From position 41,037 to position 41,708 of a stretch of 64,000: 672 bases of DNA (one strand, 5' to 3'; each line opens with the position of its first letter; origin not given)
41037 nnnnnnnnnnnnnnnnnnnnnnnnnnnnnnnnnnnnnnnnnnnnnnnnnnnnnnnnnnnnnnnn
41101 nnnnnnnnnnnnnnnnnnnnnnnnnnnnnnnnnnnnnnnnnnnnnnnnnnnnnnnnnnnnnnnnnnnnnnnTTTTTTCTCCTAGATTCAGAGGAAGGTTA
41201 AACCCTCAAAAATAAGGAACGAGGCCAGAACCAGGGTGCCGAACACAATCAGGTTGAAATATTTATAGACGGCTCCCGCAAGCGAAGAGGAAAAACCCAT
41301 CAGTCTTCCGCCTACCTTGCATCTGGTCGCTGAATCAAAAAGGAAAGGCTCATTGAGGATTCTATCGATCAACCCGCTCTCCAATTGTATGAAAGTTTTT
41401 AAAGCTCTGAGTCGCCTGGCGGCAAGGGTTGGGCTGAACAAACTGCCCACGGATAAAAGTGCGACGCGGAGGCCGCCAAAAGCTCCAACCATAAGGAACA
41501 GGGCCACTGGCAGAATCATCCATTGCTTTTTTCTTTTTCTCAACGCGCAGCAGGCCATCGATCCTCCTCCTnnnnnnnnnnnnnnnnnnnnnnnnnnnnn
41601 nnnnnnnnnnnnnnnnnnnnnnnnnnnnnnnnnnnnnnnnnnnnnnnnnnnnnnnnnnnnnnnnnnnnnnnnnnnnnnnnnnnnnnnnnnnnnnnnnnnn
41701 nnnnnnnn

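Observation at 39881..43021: Rrf2-controlled desulfurase / small membrane protein / PP-loop ATPase cassette: candidate uncharacterised thiolation module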

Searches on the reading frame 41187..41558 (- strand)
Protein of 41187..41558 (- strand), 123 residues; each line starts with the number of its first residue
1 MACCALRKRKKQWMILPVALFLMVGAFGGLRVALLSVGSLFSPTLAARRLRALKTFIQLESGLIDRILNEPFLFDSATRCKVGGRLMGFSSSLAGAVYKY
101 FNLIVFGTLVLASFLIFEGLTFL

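Call 3: search_protein_families(library=pfam, proteins=[window:41187-41558:-], max_evalue=1)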
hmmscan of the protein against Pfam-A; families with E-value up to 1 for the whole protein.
window:41187-41558:- (123 aa): 1 family
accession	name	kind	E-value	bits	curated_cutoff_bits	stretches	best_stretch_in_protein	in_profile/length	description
PF19258.4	KxYKxGKxW_sig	-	0.04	14.3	23.6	1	6-29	8-31/41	KxYKxGKxW signal peptide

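Call 4: search_protein_families(library=ncbifam, proteins=[window:41187-41558:-], max_evalue=1)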
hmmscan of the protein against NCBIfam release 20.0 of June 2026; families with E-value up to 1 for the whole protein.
window:41187-41558:- (123 aa): 0 families

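Call 42: find_homologous_proteins(query=window:41187-41558:-, max_evalue=0.01)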
Query window:41187-41558:- (123 aa): 47 proteins with E <= 0.01 among 107 candidates.
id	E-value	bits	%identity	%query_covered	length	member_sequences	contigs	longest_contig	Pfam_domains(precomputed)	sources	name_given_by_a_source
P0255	1.1e-59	218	100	89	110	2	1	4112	-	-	-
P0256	3.6e-53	197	77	100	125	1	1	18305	-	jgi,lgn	jgi:hypothetical protein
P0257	8.0e-53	196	78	100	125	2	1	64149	-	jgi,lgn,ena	-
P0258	2.6e-51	191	76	100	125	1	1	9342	-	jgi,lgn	jgi:hypothetical protein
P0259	7.1e-47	176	67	100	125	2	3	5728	-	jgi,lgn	-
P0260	3.8e-45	171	72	96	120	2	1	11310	-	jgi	-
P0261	8.7e-40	154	73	89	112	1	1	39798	-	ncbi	-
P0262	1.7e-37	146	60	100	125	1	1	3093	-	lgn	-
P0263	4.7e-37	145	61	100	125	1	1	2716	-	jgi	jgi:hypothetical protein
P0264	8.8e-37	144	60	94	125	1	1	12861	-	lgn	-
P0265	1.2e-36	143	64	97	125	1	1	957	-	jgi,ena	-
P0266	3.0e-36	142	65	89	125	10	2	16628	-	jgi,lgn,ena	-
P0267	3.8e-36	142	64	89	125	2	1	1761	-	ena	-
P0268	7.4e-36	141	55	100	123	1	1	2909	-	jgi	jgi:hypothetical protein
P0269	1.9e-33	133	64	85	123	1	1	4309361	-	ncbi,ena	-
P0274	6.1e-32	128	61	86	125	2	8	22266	-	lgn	-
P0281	2.0e-30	123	56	97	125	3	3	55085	-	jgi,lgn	jgi:hypothetical protein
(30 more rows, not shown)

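Call 44: find_encoding_contigs(protein=P0257, flank=6000, max_places=2)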
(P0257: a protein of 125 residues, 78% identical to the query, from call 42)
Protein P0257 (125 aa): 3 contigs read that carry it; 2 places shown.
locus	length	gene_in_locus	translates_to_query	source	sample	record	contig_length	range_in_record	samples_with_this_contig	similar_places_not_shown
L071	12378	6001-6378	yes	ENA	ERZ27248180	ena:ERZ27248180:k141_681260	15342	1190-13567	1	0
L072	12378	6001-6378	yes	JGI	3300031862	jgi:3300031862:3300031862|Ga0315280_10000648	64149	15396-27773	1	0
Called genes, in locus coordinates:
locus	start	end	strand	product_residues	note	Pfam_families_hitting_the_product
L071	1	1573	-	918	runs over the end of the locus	PF13620:CarboxypepD_reg, PF13715:CarbopepD_reg_2 (weak), PF25183:OMP_b-brl_4, PF00593:TonB_dep_Rec_b-barrel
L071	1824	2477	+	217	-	PF01168:Ala_racemase_N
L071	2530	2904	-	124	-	PF09723:Zn_ribbon_8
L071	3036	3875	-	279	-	-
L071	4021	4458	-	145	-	-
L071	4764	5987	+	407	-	PF00266:Aminotran_5, PF00155:Aminotran_1_2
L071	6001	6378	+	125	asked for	-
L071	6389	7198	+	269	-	-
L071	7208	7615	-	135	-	PF02082:Rrf2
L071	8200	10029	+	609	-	PF00144:Beta-lactamase, PF11954:DUF3471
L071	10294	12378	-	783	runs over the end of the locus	PF13549:ATP-grasp_5, PF13380:CoA_binding_2, PF13607:Succ_CoA_lig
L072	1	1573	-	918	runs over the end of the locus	PF13620:CarboxypepD_reg, PF13715:CarbopepD_reg_2 (weak), PF25183:OMP_b-brl_4, PF00593:TonB_dep_Rec_b-barrel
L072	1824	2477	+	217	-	PF01168:Ala_racemase_N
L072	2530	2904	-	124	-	PF09723:Zn_ribbon_8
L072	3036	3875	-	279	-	-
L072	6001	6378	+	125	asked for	-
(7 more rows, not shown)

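Call 45: find_encoding_contigs(protein=P0281, flank=6000, max_places=2)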
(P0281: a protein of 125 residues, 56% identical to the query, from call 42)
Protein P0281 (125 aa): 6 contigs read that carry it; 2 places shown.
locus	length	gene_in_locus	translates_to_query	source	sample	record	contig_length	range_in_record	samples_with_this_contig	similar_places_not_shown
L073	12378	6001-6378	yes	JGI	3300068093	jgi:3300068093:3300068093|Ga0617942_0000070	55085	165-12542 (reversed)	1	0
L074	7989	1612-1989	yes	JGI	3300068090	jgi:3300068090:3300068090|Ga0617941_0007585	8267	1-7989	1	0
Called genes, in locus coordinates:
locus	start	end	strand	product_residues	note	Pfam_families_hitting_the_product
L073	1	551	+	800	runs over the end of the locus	PF02366:PMT, PF13231:PMT_2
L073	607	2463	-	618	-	-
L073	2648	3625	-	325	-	PF04055:Radical_SAM, PF13186:SPASM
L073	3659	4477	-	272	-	PF00398:RrnaAD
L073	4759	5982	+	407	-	PF00266:Aminotran_5, PF00155:Aminotran_1_2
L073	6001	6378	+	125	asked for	-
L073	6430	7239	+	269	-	-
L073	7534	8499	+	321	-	PF26550:Tricorn_2nd, PF00930:DPPIV_N (faint), PF26549:Tricorn_N, PF07676:PD40 (weak), PF26549:Tricorn_N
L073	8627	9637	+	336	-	PF26550:Tricorn_2nd (weak), PF00930:DPPIV_N (faint), PF07676:PD40 (weak), PF26549:Tricorn_N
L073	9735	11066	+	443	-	PF01663:Phosphodiest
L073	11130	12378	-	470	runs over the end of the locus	?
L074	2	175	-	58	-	?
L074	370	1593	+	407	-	PF00266:Aminotran_5, PF00155:Aminotran_1_2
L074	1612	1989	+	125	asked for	-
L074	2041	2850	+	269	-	-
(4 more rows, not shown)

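Call 46: find_encoding_contigs(protein=P0274, flank=6000, max_places=2)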
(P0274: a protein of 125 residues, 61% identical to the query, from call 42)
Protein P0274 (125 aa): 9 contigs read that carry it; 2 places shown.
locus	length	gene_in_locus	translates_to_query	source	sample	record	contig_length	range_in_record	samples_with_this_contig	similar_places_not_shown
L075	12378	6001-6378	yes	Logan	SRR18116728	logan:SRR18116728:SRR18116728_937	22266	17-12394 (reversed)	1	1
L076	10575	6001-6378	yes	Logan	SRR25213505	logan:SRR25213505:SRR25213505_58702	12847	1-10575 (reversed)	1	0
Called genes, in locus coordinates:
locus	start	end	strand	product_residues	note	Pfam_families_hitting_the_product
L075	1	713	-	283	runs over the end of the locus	PF20244:DUF6599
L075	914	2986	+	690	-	PF25778:DUF7948, PF06739:SBBP (weak)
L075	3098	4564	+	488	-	PF06739:SBBP (faint)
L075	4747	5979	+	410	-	PF00266:Aminotran_5, PF00155:Aminotran_1_2, PF01041:DegT_DnrJ_EryC1 (faint), PF01212:Beta_elim_lyase (weak)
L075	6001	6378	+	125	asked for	-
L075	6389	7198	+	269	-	-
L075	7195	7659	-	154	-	PF02082:Rrf2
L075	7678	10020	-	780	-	PF13549:ATP-grasp_5, PF13380:CoA_binding_2, PF13607:Succ_CoA_lig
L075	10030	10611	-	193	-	PF01558:POR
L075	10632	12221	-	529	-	PF01855:POR_N, PF02775:TPP_enzyme_C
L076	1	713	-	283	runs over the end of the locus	PF20244:DUF6599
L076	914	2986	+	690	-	PF25778:DUF7948, PF06739:SBBP (weak)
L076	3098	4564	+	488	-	PF06739:SBBP (faint)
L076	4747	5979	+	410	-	PF00266:Aminotran_5, PF00155:Aminotran_1_2, PF01041:DegT_DnrJ_EryC1 (faint), PF01212:Beta_elim_lyase (weak)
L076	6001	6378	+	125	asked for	-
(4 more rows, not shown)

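Call 47: find_related_loci(query=A2, collection=metagenome_contigs, flank=4000)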
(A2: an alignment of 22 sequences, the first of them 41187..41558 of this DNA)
Query A2 (123 aa) in metagenome_contigs; peptide patterns used: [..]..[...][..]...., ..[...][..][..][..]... (x = any residue, [..] = any of these).
212 stretches matched a pattern; 15 encode a relative of the query (tblastn E <= 1e-3); 15 distinct loci.
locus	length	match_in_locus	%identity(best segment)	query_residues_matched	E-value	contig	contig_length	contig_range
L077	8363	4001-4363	75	1-121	4e-57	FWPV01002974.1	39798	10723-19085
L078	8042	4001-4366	73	2-123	2e-56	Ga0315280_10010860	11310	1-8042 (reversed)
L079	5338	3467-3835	67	1-123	1e-53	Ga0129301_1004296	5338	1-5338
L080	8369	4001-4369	78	1-123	5e-60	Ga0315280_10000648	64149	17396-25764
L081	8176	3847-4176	64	1-110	7e-43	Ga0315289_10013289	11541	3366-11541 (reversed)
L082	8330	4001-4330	64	1-110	7e-43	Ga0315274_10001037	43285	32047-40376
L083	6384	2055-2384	64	1-110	7e-43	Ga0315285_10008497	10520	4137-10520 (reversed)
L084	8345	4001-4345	63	1-115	2e-42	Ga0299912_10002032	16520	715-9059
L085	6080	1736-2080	60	1-115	2e-40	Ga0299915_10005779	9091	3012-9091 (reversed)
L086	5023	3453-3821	57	1-123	4e-40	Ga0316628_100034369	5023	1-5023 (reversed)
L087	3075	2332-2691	55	1-120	1e-38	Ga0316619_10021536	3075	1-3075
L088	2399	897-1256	53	1-120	2e-34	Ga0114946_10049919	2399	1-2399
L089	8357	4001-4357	52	1-119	2e-34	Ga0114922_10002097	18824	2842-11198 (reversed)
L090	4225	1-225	59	49-123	5e-26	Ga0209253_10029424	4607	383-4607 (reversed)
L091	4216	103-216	76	52-89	1e-15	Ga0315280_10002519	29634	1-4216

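Call 60: predict_structure(alignment_id=A2)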
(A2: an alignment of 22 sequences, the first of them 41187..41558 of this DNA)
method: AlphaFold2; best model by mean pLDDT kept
length: 123 residues; sequences in the alignment: 22
mean_pLDDT: 65.9   pTM: 0.36
mean pLDDT of the five models: 65.9, 63.2, 61.2, 58.4, 54.0
residues with pLDDT >= 90: 0; 70-90: 58; 50-70: 56; < 50: 9
segments of 3 or more residues with pLDDT < 50: 5-9
pLDDT, mean of each block of 10 residues (from residue 1): 48 62 74 68 71 77 70 55 54 62 75 76 61
secondary structure, 60 per line:
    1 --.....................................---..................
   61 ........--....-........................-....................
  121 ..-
elements in order: H3-39 H43-68 H71-74 H76-99 H101-122
